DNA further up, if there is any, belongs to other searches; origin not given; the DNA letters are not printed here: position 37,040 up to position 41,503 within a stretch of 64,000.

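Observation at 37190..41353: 1387-aa surface protein combining a signal peptide, a eukaryote-like ankyrin repeat and a huge N/T/G-rich passenger-like region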

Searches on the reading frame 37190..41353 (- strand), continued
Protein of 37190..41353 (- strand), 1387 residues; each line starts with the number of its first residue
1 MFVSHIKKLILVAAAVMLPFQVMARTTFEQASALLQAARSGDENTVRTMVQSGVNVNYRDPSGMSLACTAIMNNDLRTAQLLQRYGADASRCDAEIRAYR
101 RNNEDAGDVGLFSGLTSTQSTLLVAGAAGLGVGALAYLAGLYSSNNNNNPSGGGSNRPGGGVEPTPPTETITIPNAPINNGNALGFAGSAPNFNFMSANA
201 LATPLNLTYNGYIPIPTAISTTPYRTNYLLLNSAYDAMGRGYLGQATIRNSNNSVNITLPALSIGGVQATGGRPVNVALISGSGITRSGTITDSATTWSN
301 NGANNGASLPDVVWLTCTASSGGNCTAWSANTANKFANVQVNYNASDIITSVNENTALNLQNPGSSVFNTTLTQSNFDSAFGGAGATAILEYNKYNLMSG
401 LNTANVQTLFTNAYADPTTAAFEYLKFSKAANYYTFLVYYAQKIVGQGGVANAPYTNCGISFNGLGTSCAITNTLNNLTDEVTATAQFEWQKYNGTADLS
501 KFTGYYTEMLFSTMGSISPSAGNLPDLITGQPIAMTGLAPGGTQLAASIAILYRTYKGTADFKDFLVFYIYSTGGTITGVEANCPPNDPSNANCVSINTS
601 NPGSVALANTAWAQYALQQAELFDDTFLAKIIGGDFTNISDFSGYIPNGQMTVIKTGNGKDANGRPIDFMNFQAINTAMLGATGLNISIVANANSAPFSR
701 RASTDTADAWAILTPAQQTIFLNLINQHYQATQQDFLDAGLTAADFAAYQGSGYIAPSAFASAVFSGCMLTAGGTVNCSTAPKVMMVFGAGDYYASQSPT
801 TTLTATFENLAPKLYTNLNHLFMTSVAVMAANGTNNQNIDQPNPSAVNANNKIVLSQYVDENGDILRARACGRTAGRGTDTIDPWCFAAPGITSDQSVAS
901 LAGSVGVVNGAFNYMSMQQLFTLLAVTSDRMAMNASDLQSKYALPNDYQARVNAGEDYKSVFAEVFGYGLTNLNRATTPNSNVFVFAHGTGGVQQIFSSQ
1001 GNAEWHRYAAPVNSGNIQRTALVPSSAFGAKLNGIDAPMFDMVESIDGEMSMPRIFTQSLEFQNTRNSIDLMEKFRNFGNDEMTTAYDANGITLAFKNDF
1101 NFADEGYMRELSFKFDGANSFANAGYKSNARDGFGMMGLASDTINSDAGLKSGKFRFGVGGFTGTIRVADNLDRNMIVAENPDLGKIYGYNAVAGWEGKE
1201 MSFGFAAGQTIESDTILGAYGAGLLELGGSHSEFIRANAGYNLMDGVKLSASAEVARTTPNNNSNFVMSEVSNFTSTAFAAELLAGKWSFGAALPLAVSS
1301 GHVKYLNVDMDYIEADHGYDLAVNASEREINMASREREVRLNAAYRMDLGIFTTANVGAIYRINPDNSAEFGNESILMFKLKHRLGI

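Call 30: find_related_loci(query=A3, collection=genome_contigs, flank=6000)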
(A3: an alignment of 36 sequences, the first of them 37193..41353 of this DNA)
Query A3 (1387 aa) in genome_contigs; peptide patterns used: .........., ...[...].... (x = any residue, [..] = any of these).
308 stretches matched a pattern; 284 encode a relative of the query (tblastn E <= 1e-3); the best 80 are kept; 80 distinct loci.
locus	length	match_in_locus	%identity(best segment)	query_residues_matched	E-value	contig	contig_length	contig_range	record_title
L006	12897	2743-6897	73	1-1387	0e+0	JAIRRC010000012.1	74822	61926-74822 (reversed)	MAG: Rickettsiales bacterium isolate Coa324_bin6 k119_869555, whole genome shotgun sequence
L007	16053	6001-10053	52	1-1387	0e+0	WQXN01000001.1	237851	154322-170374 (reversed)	MAG: Alphaproteobacteria bacterium isolate Emb289P3bin18 Ga0123356_10000008, whole genome shotgun sequence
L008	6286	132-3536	37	26-1387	1e-117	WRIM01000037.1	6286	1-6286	MAG: Alphaproteobacteria bacterium isolate Nt197P3bin44 Ga0082212_10029505, whole genome shotgun sequence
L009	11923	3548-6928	36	6-1387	2e-113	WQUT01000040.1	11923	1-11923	MAG: Proteobacteria bacterium isolate Cu122P5bin52 JGI20166J26741_11574029, whole genome shotgun sequence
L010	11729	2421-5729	35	28-1387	4e-109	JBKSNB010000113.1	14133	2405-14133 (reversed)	MAG: Alphaproteobacteria bacterium isolate KH370_54 k141_1408164, whole genome shotgun sequence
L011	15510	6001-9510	34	1-1387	2e-108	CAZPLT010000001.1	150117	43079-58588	MAG TPA_asm: uncultured Muribaculaceae bacterium isolate SRP192927_co1_307 genome assembly, contig: NODE_46_length_15011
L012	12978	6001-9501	35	6-1387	5e-108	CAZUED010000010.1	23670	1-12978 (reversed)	MAG TPA_asm: uncultured Muribaculaceae bacterium isolate SRP192927_co1_66 genome assembly, contig: NODE_4047_length_2367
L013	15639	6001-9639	38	1-1387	2e-106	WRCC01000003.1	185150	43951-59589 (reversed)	MAG: Alphaproteobacteria bacterium isolate Lab288P3bin109 Ga0123353_10000018, whole genome shotgun sequence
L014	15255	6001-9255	36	42-1387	2e-105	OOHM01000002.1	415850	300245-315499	uncultured proteobacterium isolate RUG585 genome assembly, contig: scaffold_7, whole genome shotgun sequence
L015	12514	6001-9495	33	5-1387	3e-105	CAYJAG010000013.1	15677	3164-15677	MAG TPA_asm: uncultured Muribaculaceae bacterium isolate ERP122455_co3_13 genome assembly, contig: NODE_237_length_15677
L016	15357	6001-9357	35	5-1387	1e-104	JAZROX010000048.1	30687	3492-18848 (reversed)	MAG: Candidatus Enterousia sp. isolate T1900045382_YK20190072.MAGScoT_cleanbin_000029 SGB_6903_k141_2344244, whole genom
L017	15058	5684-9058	33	24-1387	2e-104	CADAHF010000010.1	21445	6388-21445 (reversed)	MAG: uncultured proteobacterium isolate RUG13292 genome assembly, contig: RUG13292_asm_10, whole genome shotgun sequence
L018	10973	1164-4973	34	3-1387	1e-104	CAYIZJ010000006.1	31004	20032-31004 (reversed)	MAG TPA_asm: uncultured Muribaculaceae bacterium isolate ERP123703_co1_23 genome assembly, contig: NODE_1430_length_3100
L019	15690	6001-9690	34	1-1387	3e-103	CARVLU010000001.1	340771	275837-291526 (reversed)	MAG TPA_asm: uncultured Alphaproteobacteria bacterium isolate MGBC118324 genome assembly, contig: MGBC118324.1, whole ge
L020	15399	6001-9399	35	1-1387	2e-102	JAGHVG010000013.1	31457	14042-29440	MAG: Candidatus Enterousia scatequi isolate E5_MB2_120 c_000001310439, whole genome shotgun sequence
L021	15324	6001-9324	34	24-1387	4e-102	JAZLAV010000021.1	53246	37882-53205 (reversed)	MAG: Candidatus Enterousia sp. isolate T1900045072_TC20190066.MAGScoT_cleanbin_000021 SGB_4619_k141_2125441, whole genom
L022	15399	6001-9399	34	10-1387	3e-100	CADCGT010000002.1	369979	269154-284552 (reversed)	MAG: uncultured proteobacterium isolate RUG14636 genome assembly, contig: RUG14636_asm_2, whole genome shotgun sequence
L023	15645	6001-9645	35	2-1387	5e-99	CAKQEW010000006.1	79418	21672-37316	MAG: uncultured Alphaproteobacteria bacterium isolate REFINED_METABAT215_TOP10_CONTIGS_1500_ASSEMBLY_K77_MERGED__Hadza_M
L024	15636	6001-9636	38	1-1387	2e-98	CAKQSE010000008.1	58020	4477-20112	MAG: uncultured Alphaproteobacteria bacterium isolate REFINED_METABAT215_TOP10_CONTIGS_1500_ASSEMBLY_K77_MERGED__Hadza_M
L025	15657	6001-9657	35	1-1387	6e-98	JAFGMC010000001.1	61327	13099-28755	MAG: Alphaproteobacteria bacterium isolate Zod_Metabat.441 k87_329693, whole genome shotgun sequence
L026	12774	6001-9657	34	1-1387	5e-98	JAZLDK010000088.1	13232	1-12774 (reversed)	MAG: Candidatus Enterousia sp. isolate T1900045036_TC20190029.MAGScoT_cleanbin_000012 SGB_4464_k141_2808790, whole genom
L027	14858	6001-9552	34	5-1387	2e-97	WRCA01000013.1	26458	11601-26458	MAG: Alphaproteobacteria bacterium isolate Lab288P3bin104 Ga0123353_10001780, whole genome shotgun sequence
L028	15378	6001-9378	34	17-1387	1e-97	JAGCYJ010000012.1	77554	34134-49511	MAG: Alphaproteobacteria bacterium isolate RGIG10235 Yak_Rumen-5__c2151496, whole genome shotgun sequence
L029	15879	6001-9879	35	1-1387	2e-97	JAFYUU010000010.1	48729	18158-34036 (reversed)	MAG: Alphaproteobacteria bacterium isolate RGIG7441 Water_buffalos_Colon-1__c557966, whole genome shotgun sequence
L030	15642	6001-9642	36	1-1387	5e-97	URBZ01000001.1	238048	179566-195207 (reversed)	uncultured Rickettsiales bacterium isolate UMGS860 genome assembly, contig: NODE_4_length_238048_cov_6.154912, whole gen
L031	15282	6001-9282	33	19-1387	8e-97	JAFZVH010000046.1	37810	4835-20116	MAG: Alphaproteobacteria bacterium isolate RGIG8130 Water_buffalos_Rumen-3__c1489538, whole genome shotgun sequence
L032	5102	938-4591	32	10-1387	1e-96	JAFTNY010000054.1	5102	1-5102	MAG: Alphaproteobacteria bacterium isolate RGIG3991 Roe_deer_Cecum-4__c388006, whole genome shotgun sequence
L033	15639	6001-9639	33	10-1387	3e-96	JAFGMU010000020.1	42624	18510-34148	MAG: Alphaproteobacteria bacterium isolate Zod_Metabat.497 k87_4673190, whole genome shotgun sequence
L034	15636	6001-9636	33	1-1387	2e-95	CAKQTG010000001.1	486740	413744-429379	MAG: uncultured Alphaproteobacteria bacterium isolate REFINED_METABAT215_TOP10_CONTIGS_1500_ASSEMBLY_K77_MERGED__Hadza_M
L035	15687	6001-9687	33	1-1387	1e-94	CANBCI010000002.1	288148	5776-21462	MAG TPA_asm: uncultured Alphaproteobacteria bacterium isolate SRR15322610_bin.17_metawrap_v1.3_MAG genome assembly, cont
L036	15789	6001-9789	34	1-1387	5e-94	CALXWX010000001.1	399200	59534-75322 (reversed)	MAG: uncultured Alphaproteobacteria bacterium isolate BRZ_EC__bin9 genome assembly, contig: BRZ_EC__NODE_9_length_399200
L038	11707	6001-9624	37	2-1387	3e-93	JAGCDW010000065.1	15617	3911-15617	MAG: Alphaproteobacteria bacterium isolate RGIG9702 Yak_Omasum-2__c935945, whole genome shotgun sequence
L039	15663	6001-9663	34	1-1387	1e-92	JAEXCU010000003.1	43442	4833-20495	MAG: Proteobacteria bacterium isolate OH_HBB_125 k127_349625, whole genome shotgun sequence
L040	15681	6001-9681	33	1-1387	3e-92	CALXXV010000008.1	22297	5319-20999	MAG: uncultured Alphaproteobacteria bacterium isolate E08__bin46 genome assembly, contig: E08__k127_847953, whole genome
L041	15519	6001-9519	33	21-1387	5e-92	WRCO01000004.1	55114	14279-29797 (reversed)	MAG: Alphaproteobacteria bacterium isolate Lab288P3bin136 Ga0123353_10000370, whole genome shotgun sequence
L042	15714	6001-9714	33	1-1387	1e-91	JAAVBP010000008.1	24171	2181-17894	MAG: bacterium isolate Mgla_MAG_35-bin_11 c_000000131127, whole genome shotgun sequence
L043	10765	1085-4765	34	1-1387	9e-92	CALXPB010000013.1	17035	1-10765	MAG: uncultured Alphaproteobacteria bacterium isolate BRZ_R__bin77 genome assembly, contig: BRZ_R__NODE_4934_length_1703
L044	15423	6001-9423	33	8-1387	3e-91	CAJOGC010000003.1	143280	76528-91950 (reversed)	uncultured Alphaproteobacteria bacterium isolate Sheep_2_mag_61 genome assembly, contig: scaffold_100, whole genome shot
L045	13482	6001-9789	34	1-1387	3e-91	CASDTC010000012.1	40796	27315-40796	uncultured proteobacterium isolate T11_L1_319319_idba_bin.126 genome assembly, contig: T11_L1_319319_idba_bin.126.fa_sca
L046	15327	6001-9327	33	10-1387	3e-91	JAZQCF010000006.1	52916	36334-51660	MAG: Candidatus Enterousia sp. isolate T1900044638_TS20190104.MAGScoT_cleanbin_000062 SGB_1213_k141_2198600, whole genom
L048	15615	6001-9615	35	24-1387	7e-91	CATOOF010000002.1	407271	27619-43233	MAG TPA_asm: uncultured Alphaproteobacteria bacterium isolate MGG27543_1680015500 genome assembly, contig: SRR6440127_6,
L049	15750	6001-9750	32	19-1387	9e-91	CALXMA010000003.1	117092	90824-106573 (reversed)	MAG: uncultured Alphaproteobacteria bacterium isolate BRZ_IT__bin13 genome assembly, contig: BRZ_IT__NODE_117_length_117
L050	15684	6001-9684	34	1-1387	3e-90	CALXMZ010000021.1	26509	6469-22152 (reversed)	MAG: uncultured Alphaproteobacteria bacterium isolate E02__bin298 genome assembly, contig: E02__k127_5605256, whole geno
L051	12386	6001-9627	32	2-1387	3e-90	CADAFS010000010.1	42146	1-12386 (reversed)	MAG: uncultured proteobacterium isolate RUG13256 genome assembly, contig: RUG13256_asm_10, whole genome shotgun sequence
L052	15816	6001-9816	34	1-1387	3e-90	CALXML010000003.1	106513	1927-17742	MAG: uncultured Alphaproteobacteria bacterium isolate BRZ_KL__bin36 genome assembly, contig: BRZ_KL__NODE_141_length_106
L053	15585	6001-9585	31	24-1387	1e-89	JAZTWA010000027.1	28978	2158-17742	MAG: Candidatus Enterousia sp. isolate T1900045335_YK20190024.MAGScoT_cleanbin_000047 SGB_6593_k141_1670349, whole genom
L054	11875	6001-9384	33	1-1387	1e-89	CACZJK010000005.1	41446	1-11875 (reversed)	MAG: uncultured proteobacterium isolate RUG12675 genome assembly, contig: RUG12675_asm_5, whole genome shotgun sequence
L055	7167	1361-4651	32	26-1387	6e-90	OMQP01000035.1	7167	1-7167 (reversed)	uncultured proteobacterium isolate RUG791 genome assembly, contig: scaffold_13644, whole genome shotgun sequence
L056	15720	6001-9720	37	10-1387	2e-89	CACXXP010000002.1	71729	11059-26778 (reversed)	MAG: uncultured proteobacterium isolate RUG11692 genome assembly, contig: RUG11692_asm_2, whole genome shotgun sequence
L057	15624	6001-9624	33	28-1387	1e-89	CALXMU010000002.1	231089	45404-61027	MAG: uncultured Alphaproteobacteria bacterium isolate BRZ_MD__bin57 genome assembly, contig: BRZ_MD__NODE_45_length_2310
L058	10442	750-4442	34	10-1387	3e-89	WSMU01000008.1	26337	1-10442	MAG: Alphaproteobacteria bacterium isolate RACS_032 NODE_513_length_26337_cov_12.057807, whole genome shotgun sequence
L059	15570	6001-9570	34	10-1387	3e-89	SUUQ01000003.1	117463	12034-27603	MAG: Alphaproteobacteria bacterium isolate SIG50 NODE_3727_length_117463_cov_8.411016, whole genome shotgun sequence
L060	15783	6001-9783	33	3-1387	5e-89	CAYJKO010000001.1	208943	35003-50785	MAG TPA_asm: uncultured Muribaculaceae bacterium isolate ERP123703_co3_283 genome assembly, contig: NODE_13_length_20894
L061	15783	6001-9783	33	1-1387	5e-89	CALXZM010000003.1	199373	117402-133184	MAG: uncultured Alphaproteobacteria bacterium isolate BRZ_LB__bin18 genome assembly, contig: BRZ_LB__NODE_51_length_1993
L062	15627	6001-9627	31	10-1387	1e-88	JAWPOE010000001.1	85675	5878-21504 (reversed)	MAG: Alphaproteobacteria bacterium isolate KA0040-166 k141_185656, whole genome shotgun sequence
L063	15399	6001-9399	32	8-1387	2e-88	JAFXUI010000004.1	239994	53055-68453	MAG: Alphaproteobacteria bacterium isolate RGIG6753 Sheep_Rumen-3__c842883, whole genome shotgun sequence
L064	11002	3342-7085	36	5-1387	3e-88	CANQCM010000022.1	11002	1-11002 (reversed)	MAG: uncultured Alphaproteobacteria bacterium isolate Lapin-005__bin117 genome assembly, contig: Lapin-005__NODE_8233_le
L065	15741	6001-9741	33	1-1387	2e-88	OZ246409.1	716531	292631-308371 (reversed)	MAG: uncultured Muribaculaceae bacterium isolate SRP089250_co1_503 genome assembly, chromosome: 1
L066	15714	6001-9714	34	1-1387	4e-88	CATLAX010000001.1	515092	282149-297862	MAG TPA_asm: uncultured Alphaproteobacteria bacterium isolate MGG05853_1680015463 genome assembly, contig: ERR3199562_4,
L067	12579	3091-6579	33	42-1387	9e-88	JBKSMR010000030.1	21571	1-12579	MAG: Alphaproteobacteria bacterium isolate 125_22-69 k141_1779805, whole genome shotgun sequence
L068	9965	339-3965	31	10-1387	6e-88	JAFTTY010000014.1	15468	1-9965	MAG: Alphaproteobacteria bacterium isolate RGIG4147 Roe_deer_Colon-1__c242520, whole genome shotgun sequence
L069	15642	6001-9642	33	28-1387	5e-88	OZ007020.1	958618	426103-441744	MAG: uncultured Alphaproteobacteria bacterium isolate 6730_HET_VAC_contig_11916_metaflye_circ MAG genome assembly, chrom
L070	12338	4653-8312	31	28-1387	1e-87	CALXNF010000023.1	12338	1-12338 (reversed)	MAG: uncultured Alphaproteobacteria bacterium isolate E02__bin305 genome assembly, contig: E02__k127_3040440, whole geno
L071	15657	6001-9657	35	10-1387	1e-87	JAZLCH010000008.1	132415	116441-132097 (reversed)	MAG: Candidatus Enterousia sp. isolate T1900045051_TC20190044.MAGScoT_cleanbin_000024 SGB_4527_k141_1176166, whole genom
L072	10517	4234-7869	36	2-1387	1e-87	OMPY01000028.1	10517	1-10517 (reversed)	uncultured proteobacterium isolate RUG774 genome assembly, contig: scaffold_2932, whole genome shotgun sequence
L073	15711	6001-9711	37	8-1387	4e-87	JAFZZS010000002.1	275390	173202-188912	MAG: Alphaproteobacteria bacterium isolate RGIG8245 Water_buffalos_Rumen-5__c26457, whole genome shotgun sequence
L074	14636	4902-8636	35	1-1387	2e-87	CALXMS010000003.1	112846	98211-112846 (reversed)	MAG: uncultured Alphaproteobacteria bacterium isolate BRZ_MB__bin43 genome assembly, contig: BRZ_MB__NODE_300_length_112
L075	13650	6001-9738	33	9-1387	2e-87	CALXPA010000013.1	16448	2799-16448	MAG: uncultured Alphaproteobacteria bacterium isolate BRZ_SB__bin57 genome assembly, contig: BRZ_SB__NODE_5553_length_16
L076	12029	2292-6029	35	1-1387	6e-87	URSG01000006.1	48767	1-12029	uncultured Rickettsiales bacterium isolate UMGS1303 genome assembly, contig: NODE_67_length_48767_cov_5.527693, whole ge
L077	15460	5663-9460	35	9-1387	9e-87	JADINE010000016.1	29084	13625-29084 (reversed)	MAG: Candidatus Enterousia excrementavium isolate B1-16210 B1M03__C144160_L29084_SRR9113712, whole genome shotgun sequen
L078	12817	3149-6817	34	10-1387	1e-86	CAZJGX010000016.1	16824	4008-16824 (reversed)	MAG TPA_asm: uncultured Muribaculaceae bacterium isolate SRP199465_co1_153 genome assembly, contig: NODE_9470_length_168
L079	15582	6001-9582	31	1-1387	2e-86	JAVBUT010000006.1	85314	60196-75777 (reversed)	MAG: Alphaproteobacteria bacterium isolate EPI_MAG_00286 c_000008080477, whole genome shotgun sequence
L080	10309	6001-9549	35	28-1387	1e-86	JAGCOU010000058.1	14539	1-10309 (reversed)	MAG: Alphaproteobacteria bacterium isolate RGIG9986 Yak_Reticulum-3__c1354434, whole genome shotgun sequence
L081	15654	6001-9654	35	26-1387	1e-86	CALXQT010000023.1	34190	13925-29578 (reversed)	MAG: uncultured Alphaproteobacteria bacterium isolate E20__bin73 genome assembly, contig: E20__k127_9864410, whole genom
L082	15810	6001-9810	35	9-1387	3e-86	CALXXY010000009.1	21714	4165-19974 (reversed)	MAG: uncultured Alphaproteobacteria bacterium isolate BRZ_PP__bin55 genome assembly, contig: BRZ_PP__NODE_2422_length_21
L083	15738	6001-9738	33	1-1387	2e-86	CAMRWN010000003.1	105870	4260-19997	MAG TPA_asm: uncultured Alphaproteobacteria bacterium isolate SRR13573576_bin.40_metawrap_v1.3_MAG genome assembly, cont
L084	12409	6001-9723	31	10-1387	5e-86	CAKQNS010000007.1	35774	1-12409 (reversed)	MAG: uncultured Alphaproteobacteria bacterium isolate REFINED_METABAT215_TOP10_CONTIGS_1500_ASSEMBLY_K77_MERGED__Hadza_M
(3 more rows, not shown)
